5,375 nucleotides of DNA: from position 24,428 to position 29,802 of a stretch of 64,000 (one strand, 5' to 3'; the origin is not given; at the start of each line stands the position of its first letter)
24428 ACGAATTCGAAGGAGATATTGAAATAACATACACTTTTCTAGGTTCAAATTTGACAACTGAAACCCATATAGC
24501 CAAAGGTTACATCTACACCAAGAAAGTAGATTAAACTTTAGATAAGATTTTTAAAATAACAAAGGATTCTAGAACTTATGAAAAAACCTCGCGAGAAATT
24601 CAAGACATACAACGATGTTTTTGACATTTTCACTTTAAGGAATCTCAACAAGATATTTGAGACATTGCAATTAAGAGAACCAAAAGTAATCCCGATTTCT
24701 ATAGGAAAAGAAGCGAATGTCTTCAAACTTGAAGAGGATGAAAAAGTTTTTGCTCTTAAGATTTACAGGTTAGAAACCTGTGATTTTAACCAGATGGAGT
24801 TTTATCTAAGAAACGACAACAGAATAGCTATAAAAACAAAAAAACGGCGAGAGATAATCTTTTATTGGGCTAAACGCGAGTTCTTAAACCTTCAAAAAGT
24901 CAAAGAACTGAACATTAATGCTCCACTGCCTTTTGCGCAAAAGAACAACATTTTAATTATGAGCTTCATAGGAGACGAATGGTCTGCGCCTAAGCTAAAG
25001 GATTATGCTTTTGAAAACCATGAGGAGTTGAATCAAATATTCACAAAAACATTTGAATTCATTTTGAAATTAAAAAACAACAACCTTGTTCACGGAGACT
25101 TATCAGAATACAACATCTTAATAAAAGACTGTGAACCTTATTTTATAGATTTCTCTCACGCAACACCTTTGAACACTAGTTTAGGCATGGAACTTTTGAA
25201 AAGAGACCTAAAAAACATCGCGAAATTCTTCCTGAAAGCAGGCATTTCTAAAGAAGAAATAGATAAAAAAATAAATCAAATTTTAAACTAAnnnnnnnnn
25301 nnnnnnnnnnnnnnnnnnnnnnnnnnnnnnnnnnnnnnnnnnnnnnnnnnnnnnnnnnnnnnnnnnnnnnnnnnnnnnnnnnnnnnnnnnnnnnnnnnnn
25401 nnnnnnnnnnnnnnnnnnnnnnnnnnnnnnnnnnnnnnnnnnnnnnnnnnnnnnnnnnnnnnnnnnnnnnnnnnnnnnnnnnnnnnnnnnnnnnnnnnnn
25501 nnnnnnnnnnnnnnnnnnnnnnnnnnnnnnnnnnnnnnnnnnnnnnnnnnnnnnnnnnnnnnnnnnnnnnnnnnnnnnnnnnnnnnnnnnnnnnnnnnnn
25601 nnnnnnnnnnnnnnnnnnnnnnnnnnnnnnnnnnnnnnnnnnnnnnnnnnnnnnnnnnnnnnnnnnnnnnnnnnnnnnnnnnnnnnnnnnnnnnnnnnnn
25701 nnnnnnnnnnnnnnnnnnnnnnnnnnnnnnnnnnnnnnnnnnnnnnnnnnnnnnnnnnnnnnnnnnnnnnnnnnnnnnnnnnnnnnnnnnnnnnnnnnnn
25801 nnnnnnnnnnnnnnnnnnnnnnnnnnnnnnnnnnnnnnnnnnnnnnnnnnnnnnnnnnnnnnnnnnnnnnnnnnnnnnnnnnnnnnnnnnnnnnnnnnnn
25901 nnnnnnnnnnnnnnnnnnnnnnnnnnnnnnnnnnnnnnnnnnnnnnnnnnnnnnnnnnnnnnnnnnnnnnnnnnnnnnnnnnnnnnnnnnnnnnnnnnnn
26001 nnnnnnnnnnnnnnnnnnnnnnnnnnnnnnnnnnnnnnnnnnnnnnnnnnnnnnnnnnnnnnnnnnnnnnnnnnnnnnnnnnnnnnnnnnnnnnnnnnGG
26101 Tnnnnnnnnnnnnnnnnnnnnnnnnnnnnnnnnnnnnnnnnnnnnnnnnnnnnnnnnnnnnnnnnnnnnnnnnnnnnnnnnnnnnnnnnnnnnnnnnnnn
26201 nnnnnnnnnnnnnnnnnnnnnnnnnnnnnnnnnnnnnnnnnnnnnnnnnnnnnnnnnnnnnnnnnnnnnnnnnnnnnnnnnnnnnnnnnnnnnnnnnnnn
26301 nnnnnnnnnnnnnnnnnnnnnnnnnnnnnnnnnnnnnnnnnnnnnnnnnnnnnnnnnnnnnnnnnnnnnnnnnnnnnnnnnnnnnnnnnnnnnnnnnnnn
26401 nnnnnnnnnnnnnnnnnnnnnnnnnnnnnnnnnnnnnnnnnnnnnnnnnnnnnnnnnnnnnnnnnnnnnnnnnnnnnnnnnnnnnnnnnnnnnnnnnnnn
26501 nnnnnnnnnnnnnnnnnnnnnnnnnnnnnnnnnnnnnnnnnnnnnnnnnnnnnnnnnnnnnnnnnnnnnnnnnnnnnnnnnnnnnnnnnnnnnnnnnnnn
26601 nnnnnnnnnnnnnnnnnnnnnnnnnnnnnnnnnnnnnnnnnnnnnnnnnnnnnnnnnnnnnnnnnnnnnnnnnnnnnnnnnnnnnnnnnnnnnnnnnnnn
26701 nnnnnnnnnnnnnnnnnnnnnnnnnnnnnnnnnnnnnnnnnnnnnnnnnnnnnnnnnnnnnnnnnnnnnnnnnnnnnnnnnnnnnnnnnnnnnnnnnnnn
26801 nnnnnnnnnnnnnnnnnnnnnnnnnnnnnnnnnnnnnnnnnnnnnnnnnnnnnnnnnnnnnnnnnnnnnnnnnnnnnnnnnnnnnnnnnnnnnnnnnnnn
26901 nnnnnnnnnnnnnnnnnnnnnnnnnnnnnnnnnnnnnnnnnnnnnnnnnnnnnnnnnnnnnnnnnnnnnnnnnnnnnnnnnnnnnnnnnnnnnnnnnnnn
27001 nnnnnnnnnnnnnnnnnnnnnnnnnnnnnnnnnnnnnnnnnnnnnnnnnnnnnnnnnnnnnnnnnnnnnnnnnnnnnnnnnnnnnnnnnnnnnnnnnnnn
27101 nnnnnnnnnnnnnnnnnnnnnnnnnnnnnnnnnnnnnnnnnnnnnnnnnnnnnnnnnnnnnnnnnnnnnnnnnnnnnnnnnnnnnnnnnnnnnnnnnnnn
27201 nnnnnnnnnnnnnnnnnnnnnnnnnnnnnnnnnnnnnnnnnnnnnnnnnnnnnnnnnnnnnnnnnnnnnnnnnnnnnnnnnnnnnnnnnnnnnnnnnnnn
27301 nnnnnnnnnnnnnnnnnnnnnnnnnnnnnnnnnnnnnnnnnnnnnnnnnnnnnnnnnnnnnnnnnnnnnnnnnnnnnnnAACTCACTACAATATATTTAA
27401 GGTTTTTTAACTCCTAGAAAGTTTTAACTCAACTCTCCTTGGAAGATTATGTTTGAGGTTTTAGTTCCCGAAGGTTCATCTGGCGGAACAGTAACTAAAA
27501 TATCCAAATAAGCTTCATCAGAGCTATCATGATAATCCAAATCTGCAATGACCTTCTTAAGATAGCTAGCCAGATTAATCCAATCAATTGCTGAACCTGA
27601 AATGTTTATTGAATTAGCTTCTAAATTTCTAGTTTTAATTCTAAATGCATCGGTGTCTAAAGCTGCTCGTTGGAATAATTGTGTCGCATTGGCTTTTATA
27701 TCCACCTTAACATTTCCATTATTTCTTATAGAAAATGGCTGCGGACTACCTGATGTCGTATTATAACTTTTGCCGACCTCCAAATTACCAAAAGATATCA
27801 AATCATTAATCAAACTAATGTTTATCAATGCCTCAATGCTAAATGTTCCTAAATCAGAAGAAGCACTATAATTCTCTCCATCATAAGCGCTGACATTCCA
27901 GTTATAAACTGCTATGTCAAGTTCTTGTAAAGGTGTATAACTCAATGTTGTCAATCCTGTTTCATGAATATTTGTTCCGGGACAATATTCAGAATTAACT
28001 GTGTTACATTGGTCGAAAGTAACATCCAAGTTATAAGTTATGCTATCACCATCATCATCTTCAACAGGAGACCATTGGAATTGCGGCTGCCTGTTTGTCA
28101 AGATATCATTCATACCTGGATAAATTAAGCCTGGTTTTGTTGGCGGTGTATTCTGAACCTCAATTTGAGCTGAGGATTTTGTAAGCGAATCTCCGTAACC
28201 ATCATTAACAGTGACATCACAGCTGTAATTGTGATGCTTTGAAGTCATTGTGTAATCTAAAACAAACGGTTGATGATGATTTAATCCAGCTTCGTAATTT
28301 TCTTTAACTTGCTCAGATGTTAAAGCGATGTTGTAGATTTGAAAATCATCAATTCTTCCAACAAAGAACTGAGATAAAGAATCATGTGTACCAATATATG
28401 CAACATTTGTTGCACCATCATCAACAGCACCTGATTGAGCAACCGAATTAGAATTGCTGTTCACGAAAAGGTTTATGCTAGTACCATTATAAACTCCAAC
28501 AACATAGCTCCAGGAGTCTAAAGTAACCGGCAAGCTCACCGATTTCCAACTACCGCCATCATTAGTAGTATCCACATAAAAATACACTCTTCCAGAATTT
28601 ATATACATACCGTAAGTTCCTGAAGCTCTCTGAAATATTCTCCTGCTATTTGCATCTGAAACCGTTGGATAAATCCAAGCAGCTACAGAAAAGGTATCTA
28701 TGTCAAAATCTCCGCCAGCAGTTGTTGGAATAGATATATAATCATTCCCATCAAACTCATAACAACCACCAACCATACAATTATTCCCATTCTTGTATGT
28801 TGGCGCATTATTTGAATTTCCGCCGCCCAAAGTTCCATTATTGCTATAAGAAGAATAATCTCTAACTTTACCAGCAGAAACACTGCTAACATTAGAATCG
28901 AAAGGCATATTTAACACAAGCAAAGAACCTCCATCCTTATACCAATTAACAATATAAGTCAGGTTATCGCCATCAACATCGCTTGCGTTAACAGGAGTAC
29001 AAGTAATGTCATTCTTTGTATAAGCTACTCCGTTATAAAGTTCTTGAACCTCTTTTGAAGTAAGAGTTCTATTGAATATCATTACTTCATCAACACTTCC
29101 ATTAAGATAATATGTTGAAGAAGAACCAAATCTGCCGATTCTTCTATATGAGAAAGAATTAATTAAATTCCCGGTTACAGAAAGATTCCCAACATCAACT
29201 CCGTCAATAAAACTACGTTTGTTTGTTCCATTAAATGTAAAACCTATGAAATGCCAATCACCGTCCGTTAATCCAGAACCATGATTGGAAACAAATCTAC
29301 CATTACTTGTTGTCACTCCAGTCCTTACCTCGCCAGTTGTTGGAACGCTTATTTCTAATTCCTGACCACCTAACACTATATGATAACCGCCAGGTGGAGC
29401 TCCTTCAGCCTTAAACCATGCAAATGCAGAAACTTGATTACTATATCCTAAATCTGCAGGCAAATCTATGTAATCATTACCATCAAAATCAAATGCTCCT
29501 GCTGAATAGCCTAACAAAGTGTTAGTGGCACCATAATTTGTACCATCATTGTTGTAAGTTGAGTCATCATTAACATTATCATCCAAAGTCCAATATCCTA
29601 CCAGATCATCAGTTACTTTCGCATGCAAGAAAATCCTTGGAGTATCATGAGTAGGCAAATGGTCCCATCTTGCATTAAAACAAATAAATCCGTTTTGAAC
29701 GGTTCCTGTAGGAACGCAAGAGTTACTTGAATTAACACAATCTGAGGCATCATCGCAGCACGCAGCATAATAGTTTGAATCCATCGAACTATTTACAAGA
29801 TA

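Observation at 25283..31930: Co-oriented surface module: pilin-like small protein, 1342-aa CCGDD-repeat/LamG giant protein, PQQ beta-propeller and degenerate KaiC-like ATPase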

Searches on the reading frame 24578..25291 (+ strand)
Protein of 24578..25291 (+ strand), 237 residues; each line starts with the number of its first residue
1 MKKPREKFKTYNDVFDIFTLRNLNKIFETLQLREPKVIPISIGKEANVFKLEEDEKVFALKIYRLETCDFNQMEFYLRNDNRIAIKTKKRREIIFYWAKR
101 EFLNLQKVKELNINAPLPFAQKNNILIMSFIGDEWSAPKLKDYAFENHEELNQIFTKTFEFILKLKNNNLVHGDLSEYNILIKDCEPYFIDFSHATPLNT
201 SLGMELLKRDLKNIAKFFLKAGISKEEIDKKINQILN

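Call 3: search_protein_families(library=pfam, proteins=[window:24578-25291:+], max_evalue=0.01)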
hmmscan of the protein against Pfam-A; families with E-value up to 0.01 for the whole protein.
window:24578-25291:+ (237 aa): 4 families
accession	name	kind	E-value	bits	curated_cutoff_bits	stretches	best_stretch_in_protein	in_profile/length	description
PF01163.29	RIO1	-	4.6e-46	157.3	22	1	47-229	1-185/187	RIO domain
PF19974.5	TCAD9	-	0.00013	21.7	40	1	170-197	299-326/429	Ternary complex associated domain 9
PF00069.31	Pkinase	-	0.00032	20.6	31.7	1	81-201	25-151/263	Protein kinase domain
PF01636.29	APH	-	0.0037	17.5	23.2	0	139-196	142-198/239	Phosphotransferase enzyme family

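Call 4: search_protein_families(library=ncbifam, proteins=[window:24578-25291:+], max_evalue=0.01)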
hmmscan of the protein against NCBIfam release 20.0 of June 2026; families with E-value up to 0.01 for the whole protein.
window:24578-25291:+ (237 aa): 11 families
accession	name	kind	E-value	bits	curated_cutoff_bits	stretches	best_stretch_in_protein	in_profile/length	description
NF041310.1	Prot_Kin_Rio1_Halo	equivalog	1.1e-46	159.5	480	1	4-226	50-269/273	serine/threonine-protein kinase Rio1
NF041645.1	prot_kin_PA4780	equivalog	3.5e-21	75.7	350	1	40-220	23-215/274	PA4780 family RIO1-like protein kinase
TIGR03724.2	arch_bud32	equivalog_domain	2e-10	40.5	125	1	98-195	40-131/193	KEOPS complex kinase/ATPase Bud32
NF011464.0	PRK14879.1-7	equivalog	6.4e-10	39.1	246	1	83-212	44-170/221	Kae1-associated kinase Bud32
NF007174.0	PRK09605.1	equivalog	1.3e-07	30.5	447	1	98-196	383-474/535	bifunctional N(6)-L-threonylcarbamoyladenine synthase/serine/threonine protein kinase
NF011461.0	PRK14879.1-2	equivalog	1.4e-05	25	372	1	106-197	60-148/225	Kae1-associated kinase Bud32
NF011460.0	PRK14879.1-1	equivalog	2.6e-05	23.5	199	1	109-194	71-156/232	Kae1-associated kinase Bud32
NF011463.0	PRK14879.1-4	equivalog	3e-05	23.5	188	1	100-195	67-160/237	Kae1-associated kinase Bud32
NF011462.0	PRK14879.1-3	equivalog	0.00016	21.5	174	1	157-194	90-127/192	Kae1-associated kinase Bud32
NF002475.0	PRK01723.1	equivalog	0.00018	20.6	142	1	100-200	90-195/241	3-deoxy-D-manno-octulosonic acid kinase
NF038151.1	lanthi_synth_III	equivalog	0.0011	17.5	575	1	149-201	336-389/833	class III lanthionine synthetase LanKC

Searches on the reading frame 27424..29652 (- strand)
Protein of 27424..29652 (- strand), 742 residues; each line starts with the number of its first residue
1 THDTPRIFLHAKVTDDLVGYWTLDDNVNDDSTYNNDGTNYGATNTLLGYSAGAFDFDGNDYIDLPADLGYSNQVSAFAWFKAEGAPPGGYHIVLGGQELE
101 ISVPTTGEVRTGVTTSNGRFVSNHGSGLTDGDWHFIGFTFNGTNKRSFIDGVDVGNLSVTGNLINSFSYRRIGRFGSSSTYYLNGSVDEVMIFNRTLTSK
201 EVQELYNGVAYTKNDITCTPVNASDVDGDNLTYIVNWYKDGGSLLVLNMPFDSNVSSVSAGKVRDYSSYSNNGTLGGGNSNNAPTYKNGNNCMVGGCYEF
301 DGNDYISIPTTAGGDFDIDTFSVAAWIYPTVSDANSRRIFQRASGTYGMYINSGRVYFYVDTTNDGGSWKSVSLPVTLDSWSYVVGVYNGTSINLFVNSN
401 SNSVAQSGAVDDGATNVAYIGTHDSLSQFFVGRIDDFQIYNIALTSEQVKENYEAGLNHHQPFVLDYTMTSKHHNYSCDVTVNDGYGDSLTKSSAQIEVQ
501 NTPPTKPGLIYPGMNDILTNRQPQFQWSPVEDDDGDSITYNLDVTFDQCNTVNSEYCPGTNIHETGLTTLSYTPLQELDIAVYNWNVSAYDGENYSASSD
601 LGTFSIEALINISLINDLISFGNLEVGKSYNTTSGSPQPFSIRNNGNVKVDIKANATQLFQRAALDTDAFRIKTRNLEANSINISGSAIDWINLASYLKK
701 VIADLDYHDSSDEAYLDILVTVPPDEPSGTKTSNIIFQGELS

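Call 46: search_solved_structures(query=window:27424-29652:-, max_evalue=0.1, show_alignments=0)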
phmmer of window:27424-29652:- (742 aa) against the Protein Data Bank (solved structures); distinct sequences matched with E-value up to 0.1: 0.
